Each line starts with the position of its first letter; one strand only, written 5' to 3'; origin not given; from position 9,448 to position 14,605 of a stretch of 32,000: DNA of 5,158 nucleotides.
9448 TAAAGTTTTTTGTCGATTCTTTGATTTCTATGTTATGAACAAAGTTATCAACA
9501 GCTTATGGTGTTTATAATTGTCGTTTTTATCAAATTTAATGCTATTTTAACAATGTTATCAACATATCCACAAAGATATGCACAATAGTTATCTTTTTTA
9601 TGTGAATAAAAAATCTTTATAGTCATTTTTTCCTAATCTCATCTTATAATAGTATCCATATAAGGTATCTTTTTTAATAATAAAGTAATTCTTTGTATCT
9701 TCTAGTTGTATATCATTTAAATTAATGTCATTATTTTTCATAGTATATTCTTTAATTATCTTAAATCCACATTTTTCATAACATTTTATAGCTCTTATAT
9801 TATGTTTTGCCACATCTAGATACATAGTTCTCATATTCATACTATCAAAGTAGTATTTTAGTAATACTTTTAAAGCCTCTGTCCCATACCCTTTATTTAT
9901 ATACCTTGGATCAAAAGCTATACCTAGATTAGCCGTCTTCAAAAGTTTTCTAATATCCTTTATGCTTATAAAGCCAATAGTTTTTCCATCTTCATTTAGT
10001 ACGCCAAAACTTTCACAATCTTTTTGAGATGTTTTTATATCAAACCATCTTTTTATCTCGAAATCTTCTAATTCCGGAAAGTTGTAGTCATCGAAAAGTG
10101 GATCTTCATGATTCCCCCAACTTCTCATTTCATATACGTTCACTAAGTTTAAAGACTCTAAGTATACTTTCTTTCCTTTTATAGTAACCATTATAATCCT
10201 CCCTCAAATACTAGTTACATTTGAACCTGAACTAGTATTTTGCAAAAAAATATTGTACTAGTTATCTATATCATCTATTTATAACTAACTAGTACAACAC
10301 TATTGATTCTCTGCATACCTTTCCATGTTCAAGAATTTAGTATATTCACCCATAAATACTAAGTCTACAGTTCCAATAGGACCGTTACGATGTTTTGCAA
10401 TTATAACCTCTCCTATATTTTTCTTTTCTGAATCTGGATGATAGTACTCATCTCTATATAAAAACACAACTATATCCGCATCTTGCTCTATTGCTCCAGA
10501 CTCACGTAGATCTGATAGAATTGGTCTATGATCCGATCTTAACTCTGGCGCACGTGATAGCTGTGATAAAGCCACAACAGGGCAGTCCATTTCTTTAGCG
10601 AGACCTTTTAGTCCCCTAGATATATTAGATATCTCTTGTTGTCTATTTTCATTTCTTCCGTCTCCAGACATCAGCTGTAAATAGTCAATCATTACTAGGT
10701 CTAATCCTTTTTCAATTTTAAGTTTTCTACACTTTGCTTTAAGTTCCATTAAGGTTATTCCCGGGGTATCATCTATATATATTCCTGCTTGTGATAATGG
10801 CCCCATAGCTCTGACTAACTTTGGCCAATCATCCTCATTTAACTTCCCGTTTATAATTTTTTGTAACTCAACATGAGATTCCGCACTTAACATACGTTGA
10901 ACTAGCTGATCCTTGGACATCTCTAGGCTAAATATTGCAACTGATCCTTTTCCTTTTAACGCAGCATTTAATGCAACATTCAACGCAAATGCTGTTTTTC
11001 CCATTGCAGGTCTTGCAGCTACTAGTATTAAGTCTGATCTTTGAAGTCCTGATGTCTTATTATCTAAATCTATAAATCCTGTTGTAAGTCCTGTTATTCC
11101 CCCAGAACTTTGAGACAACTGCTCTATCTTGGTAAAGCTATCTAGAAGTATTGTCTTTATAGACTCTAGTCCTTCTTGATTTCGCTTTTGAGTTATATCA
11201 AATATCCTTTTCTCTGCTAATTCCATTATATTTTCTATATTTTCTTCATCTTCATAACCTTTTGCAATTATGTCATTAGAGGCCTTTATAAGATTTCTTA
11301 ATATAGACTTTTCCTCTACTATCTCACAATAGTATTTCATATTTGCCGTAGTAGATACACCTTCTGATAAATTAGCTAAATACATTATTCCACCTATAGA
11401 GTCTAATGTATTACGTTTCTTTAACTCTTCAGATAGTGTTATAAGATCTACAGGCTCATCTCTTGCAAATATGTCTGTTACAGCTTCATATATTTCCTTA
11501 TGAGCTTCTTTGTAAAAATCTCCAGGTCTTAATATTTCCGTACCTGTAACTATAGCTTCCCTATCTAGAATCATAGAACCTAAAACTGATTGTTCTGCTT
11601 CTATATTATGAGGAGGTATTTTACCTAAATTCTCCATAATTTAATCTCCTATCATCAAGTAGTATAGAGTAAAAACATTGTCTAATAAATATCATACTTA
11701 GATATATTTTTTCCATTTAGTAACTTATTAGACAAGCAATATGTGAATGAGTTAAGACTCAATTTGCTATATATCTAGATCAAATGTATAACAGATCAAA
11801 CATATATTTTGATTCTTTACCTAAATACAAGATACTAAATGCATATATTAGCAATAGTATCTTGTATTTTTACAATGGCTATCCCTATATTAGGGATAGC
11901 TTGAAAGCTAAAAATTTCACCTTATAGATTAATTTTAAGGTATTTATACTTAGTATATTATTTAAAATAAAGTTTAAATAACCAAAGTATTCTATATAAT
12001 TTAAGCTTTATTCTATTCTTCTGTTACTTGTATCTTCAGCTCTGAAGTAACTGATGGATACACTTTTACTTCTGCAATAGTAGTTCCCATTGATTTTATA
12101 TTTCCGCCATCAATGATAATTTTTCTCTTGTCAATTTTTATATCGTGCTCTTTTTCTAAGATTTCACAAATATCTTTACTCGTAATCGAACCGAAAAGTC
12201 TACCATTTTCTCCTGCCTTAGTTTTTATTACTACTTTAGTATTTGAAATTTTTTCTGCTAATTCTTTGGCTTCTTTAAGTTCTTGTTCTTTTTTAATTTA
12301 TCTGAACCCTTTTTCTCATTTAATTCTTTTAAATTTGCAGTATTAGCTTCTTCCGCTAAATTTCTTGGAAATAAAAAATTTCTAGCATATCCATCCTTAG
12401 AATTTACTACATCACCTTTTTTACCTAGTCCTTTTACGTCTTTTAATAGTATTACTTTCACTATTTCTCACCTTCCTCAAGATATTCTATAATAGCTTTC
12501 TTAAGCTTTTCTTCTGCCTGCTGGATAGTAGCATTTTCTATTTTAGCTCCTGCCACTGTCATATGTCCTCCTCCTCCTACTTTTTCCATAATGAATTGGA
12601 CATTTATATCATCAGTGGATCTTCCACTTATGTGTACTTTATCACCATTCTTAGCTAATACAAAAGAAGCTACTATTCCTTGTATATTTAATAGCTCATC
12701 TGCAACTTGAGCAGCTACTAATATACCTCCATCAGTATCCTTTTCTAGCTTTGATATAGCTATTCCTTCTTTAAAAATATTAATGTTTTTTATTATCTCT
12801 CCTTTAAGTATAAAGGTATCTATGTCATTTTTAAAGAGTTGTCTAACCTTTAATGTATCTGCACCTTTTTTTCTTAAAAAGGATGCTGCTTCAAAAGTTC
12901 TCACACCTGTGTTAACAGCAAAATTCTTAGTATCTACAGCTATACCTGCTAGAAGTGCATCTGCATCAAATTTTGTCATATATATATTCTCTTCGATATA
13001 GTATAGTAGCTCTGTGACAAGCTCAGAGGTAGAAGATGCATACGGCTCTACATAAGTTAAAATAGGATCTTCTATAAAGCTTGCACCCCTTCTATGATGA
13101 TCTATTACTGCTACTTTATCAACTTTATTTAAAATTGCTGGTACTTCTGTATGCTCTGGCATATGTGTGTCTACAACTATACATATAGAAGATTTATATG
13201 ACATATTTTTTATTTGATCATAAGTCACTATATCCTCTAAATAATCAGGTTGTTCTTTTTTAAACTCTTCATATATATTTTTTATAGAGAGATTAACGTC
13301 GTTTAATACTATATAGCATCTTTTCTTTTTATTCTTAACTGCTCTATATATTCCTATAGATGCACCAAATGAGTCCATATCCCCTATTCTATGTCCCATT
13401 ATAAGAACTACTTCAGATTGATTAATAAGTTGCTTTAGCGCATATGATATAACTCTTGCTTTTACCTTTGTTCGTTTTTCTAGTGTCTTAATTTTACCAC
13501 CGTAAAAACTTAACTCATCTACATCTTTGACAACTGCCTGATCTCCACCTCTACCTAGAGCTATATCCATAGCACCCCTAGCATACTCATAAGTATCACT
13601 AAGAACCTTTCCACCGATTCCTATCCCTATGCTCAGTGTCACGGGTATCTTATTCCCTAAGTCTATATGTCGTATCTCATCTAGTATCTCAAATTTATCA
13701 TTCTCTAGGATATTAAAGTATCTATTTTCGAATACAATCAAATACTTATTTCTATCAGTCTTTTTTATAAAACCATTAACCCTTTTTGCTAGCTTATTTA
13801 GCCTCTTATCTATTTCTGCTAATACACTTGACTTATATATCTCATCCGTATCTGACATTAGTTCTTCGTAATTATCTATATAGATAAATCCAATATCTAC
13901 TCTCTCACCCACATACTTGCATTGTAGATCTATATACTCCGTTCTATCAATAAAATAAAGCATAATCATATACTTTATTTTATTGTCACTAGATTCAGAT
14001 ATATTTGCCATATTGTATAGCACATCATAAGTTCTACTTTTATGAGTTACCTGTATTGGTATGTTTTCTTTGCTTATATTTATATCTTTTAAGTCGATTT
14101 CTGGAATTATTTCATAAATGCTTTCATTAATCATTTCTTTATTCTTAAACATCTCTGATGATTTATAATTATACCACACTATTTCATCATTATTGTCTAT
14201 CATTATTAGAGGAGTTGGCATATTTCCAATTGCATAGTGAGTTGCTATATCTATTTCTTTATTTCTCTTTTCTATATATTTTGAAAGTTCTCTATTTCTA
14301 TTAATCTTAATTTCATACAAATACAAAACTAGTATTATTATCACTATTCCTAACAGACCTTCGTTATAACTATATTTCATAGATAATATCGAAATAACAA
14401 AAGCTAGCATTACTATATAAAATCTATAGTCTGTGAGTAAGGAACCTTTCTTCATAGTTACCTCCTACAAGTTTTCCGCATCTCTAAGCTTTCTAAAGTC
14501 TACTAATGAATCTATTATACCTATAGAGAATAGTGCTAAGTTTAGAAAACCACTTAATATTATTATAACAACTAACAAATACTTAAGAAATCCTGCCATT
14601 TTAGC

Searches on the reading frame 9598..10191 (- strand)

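Call 48: search_protein_families(library=pfam, proteins=[window:9598-10191:-], max_evalue=0.0001)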
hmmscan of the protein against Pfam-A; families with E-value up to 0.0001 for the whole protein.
window:9598-10191:- (197 aa): 6 families
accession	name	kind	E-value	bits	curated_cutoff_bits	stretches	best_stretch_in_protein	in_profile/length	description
PF13302.13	Acetyltransf_3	-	3.1e-18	67.2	25.4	1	30-144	21-138/138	Acetyltransferase (GNAT) domain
PF00583.31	Acetyltransf_1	-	3.3e-18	66.5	20.7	1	36-143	14-116/116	Acetyltransferase (GNAT) family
PF13508.13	Acetyltransf_7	-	1.4e-08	35.4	27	1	61-144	4-83/84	Acetyltransferase (GNAT) domain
PF13420.13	Acetyltransf_4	-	1e-07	32.6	24.3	1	36-147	29-138/155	Acetyltransferase (GNAT) domain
PF13523.12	Acetyltransf_8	-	1.8e-05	24.8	27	1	94-150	88-144/145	Acetyltransferase (GNAT) domain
PF13673.13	Acetyltransf_10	-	2.5e-05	24.7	23.6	1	62-153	33-117/128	Acetyltransferase (GNAT) domain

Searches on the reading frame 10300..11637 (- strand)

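Call 48: search_protein_families(library=pfam, proteins=[window:10300-11637:-], max_evalue=0.0001)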
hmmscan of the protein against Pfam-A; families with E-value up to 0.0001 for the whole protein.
window:10300-11637:- (445 aa): 4 families
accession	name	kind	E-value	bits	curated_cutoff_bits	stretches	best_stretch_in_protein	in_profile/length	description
PF03796.21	DnaB_C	-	1.2e-113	379.1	27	1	183-437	1-255/255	DnaB-like helicase C terminal domain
PF00772.26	DnaB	-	1.1e-35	122.2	23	1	8-109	2-103/103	DnaB-like helicase N terminal domain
PF13481.12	AAA_25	-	3e-13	50.3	27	1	199-361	31-191/195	AAA domain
PF06745.19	ATPase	-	5.5e-05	23.1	26.6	0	185-324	2-132/231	KaiC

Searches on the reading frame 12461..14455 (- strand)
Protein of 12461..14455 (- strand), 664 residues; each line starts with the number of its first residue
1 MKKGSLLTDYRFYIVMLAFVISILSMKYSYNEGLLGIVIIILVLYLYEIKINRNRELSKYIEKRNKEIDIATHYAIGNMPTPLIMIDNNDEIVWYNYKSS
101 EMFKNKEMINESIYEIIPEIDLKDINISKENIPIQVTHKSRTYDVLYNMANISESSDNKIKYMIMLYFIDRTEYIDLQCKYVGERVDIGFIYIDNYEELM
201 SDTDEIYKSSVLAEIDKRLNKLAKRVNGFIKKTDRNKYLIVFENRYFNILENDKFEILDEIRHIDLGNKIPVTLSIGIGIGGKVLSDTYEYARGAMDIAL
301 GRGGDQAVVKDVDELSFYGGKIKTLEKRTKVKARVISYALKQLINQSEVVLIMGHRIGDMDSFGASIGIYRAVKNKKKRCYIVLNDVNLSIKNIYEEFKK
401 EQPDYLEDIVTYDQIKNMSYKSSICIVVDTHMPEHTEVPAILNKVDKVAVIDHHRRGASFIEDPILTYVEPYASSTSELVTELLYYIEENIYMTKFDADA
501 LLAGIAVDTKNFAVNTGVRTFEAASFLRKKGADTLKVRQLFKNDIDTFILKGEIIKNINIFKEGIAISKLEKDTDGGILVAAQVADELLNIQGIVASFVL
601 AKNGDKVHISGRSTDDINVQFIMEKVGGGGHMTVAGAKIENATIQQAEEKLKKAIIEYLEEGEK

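Call 48: search_protein_families(library=pfam, proteins=[window:12461-14455:-], max_evalue=0.0001)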
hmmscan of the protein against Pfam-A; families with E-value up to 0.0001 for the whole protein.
window:12461-14455:- (664 aa): 4 families
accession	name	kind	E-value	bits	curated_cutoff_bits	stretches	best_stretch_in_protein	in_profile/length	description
PF24898.2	GGDEF_GdpP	-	8.6e-28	97.6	30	1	191-313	1-122/126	Cyclic-di-AMP phosphodiesterase GdpP-like, GGDEF domain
PF01368.27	DHH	-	1.7e-23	83.7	28.1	1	350-505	2-125/125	DHH family, N-terminal domain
PF02272.25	DHHA1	-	5.3e-14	52.9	25.9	1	565-661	4-102/102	DHHA1 domain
PF21370.4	PAS_GdpP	-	3.9e-08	34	27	1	74-148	7-79/90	Cyclic-di-AMP phosphodiesterase GdpP-like, PAS domain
